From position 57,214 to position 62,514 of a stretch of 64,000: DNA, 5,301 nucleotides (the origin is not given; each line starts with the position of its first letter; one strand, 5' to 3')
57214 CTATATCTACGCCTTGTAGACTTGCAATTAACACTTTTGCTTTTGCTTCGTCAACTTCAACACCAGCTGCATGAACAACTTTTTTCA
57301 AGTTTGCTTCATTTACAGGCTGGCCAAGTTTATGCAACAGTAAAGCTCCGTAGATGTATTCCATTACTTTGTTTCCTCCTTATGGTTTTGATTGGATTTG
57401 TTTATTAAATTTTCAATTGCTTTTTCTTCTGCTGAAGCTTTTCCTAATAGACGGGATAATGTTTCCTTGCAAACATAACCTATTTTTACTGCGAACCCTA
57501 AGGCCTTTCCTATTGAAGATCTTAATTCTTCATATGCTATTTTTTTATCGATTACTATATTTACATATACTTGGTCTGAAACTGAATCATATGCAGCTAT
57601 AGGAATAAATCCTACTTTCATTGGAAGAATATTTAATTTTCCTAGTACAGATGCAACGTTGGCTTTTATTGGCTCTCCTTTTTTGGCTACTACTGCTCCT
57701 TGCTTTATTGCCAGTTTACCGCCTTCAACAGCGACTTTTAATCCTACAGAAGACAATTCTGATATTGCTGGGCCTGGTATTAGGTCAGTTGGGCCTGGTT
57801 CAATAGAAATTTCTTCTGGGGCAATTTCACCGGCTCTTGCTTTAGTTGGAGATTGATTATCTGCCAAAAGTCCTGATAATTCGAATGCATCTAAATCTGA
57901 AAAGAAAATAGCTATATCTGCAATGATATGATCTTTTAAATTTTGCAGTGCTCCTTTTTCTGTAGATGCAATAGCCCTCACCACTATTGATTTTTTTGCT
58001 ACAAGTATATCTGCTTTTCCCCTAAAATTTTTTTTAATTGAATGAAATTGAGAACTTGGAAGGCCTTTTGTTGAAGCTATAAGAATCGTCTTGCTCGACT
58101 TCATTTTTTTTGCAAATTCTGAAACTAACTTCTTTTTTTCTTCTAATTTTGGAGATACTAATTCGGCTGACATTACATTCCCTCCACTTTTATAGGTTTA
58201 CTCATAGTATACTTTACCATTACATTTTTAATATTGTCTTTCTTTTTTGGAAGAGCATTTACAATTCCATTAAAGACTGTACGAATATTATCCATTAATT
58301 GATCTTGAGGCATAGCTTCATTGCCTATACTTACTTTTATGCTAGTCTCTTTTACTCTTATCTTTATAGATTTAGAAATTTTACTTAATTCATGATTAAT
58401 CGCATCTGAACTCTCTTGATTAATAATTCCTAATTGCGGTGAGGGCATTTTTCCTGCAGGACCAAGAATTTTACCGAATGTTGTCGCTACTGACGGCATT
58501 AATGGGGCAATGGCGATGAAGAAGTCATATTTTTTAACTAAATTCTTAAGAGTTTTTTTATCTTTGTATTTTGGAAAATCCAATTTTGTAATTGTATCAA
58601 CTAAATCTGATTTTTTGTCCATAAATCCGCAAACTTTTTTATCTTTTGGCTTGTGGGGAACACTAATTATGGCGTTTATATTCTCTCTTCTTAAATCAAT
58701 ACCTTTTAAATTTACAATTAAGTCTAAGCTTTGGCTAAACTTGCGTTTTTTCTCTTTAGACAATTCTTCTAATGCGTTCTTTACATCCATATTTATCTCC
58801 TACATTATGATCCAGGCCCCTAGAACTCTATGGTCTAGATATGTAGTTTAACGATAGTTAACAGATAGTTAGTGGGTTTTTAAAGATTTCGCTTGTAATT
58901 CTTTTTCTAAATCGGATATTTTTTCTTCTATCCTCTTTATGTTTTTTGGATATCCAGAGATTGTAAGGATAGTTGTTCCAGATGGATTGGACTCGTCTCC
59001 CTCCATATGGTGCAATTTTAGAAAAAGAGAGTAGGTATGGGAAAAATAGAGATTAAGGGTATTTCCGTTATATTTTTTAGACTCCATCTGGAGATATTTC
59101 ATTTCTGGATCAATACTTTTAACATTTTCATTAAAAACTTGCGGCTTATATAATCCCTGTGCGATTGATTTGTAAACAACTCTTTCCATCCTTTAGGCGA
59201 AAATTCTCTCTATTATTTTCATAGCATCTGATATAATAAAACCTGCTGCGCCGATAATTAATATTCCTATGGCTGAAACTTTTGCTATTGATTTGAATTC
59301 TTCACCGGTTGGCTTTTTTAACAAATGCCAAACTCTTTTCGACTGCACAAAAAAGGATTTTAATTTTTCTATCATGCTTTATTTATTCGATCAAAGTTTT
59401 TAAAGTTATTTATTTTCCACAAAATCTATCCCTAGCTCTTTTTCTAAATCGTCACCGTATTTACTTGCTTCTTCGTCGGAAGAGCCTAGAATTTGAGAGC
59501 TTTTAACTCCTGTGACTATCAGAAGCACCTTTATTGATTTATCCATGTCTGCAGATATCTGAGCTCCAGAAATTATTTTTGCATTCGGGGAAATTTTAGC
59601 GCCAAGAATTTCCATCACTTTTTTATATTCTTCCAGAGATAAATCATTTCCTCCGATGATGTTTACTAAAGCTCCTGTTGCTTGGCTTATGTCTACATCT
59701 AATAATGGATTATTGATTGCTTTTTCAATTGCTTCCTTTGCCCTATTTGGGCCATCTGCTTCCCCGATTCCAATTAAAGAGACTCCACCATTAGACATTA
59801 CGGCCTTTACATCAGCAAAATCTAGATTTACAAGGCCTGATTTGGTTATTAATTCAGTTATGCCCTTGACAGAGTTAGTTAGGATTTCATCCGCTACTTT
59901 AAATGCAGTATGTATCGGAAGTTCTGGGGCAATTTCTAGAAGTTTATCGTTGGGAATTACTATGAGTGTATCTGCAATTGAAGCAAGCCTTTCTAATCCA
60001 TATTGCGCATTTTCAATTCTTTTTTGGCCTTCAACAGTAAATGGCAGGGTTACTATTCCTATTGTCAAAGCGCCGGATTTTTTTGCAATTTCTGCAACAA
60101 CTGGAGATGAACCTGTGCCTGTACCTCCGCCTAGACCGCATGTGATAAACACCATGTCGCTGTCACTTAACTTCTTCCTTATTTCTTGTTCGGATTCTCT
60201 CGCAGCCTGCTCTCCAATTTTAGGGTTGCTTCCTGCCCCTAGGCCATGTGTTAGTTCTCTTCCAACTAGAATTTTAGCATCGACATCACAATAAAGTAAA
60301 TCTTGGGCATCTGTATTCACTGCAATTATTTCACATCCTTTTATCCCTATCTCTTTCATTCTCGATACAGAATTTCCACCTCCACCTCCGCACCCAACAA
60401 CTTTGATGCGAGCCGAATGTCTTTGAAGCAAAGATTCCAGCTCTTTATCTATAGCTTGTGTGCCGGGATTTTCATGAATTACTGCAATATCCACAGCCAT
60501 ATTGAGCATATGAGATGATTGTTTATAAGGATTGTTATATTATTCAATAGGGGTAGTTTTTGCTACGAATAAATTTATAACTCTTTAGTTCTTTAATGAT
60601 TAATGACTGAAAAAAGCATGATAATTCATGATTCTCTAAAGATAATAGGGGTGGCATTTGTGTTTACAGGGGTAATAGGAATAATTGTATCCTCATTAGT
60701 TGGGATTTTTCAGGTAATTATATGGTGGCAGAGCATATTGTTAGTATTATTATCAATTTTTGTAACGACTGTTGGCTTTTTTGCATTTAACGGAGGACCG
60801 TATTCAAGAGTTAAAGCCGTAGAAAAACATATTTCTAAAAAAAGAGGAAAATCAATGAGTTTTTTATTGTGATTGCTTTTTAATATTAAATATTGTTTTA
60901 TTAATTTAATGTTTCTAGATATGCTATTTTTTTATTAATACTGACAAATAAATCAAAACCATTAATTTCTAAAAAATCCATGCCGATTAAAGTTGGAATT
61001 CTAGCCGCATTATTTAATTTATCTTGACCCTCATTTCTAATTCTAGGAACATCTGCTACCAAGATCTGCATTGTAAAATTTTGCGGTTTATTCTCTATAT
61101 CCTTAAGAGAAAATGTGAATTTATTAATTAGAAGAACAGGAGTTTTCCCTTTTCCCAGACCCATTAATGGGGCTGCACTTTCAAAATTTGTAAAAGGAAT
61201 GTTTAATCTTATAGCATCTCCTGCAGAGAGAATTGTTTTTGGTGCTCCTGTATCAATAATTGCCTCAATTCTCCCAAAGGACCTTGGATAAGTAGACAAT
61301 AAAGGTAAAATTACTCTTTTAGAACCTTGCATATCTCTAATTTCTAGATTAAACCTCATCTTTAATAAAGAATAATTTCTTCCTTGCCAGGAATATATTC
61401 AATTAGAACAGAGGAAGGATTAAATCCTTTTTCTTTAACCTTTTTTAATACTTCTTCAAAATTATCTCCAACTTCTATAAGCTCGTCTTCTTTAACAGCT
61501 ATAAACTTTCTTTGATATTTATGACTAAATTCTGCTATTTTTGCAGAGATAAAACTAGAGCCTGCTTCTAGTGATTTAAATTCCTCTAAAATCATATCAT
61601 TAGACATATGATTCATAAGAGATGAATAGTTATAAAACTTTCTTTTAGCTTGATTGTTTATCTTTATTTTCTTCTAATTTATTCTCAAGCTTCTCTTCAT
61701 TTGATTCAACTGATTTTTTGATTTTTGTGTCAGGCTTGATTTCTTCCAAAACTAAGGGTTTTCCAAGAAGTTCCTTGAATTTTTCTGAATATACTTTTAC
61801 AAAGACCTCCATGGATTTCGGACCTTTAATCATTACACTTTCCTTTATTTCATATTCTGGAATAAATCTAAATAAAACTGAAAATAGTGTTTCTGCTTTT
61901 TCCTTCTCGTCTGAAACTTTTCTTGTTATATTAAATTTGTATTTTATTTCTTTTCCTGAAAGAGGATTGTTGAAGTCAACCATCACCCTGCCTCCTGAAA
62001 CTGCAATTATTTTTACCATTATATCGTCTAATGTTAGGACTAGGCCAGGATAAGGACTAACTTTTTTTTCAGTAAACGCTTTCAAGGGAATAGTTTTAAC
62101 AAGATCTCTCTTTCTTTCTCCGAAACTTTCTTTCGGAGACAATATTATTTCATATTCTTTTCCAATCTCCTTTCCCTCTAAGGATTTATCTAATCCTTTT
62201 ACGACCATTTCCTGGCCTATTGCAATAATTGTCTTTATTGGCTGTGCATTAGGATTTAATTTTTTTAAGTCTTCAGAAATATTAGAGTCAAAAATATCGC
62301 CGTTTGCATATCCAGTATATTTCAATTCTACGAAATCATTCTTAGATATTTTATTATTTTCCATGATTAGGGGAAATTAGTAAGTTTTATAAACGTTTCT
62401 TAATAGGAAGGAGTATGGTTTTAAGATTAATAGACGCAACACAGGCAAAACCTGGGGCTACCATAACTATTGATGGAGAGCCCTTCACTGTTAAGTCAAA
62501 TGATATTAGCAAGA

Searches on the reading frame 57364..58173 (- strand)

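Call 72: search_protein_families(library=pfam, proteins=[window:57364-58173:-], max_evalue=0.00001)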
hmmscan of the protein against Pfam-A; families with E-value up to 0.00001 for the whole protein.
window:57364-58173:- (269 aa): 2 families
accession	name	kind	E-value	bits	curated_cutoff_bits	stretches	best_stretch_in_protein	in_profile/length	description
PF00466.25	Ribosomal_L10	-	9.8e-17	61.3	22.8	1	10-106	3-98/100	Ribosomal protein L10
PF17777.6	RL10P_insert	-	3.1e-15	56.3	29.1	1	112-182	1-71/71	Insertion domain in 60S ribosomal protein L10P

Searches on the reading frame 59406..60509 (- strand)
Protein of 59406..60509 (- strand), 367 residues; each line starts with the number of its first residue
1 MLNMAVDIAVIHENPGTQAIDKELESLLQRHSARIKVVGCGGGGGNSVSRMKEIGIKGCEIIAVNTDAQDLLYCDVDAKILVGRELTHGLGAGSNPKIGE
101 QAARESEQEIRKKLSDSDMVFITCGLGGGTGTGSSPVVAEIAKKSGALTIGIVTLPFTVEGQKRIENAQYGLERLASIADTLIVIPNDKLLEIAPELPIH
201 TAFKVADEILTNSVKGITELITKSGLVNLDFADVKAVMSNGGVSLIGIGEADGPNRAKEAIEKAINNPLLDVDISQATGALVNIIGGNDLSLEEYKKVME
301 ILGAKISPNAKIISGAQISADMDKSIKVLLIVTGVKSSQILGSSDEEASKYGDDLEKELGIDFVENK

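Call 72: search_protein_families(library=pfam, proteins=[window:59406-60509:-], max_evalue=0.00001)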
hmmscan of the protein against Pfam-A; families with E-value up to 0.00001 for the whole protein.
window:59406-60509:- (367 aa): 2 families
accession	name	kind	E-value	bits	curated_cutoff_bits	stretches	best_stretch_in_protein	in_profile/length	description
PF00091.31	Tubulin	-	2.8e-48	165.2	33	1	34-194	1-189/190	Tubulin/FtsZ family, GTPase domain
PF12327.13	FtsZ_C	-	1.2e-30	106.1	27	1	242-336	1-95/95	FtsZ family, C-terminal domain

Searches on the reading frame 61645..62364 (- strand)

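Call 72: search_protein_families(library=pfam, proteins=[window:61645-62364:-], max_evalue=0.00001)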
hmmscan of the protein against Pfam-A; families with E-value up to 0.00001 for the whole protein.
window:61645-62364:- (239 aa): 2 families
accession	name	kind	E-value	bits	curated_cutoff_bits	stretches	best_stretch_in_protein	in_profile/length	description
PF22199.2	FKBP26_IF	-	5.5e-12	45.9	27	1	91-135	2-46/46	FKBP26, IF domain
PF00254.34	FKBP_C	-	6.7e-10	39.6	21.1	1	4-86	3-76/94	FKBP-type peptidyl-prolyl cis-trans isomerase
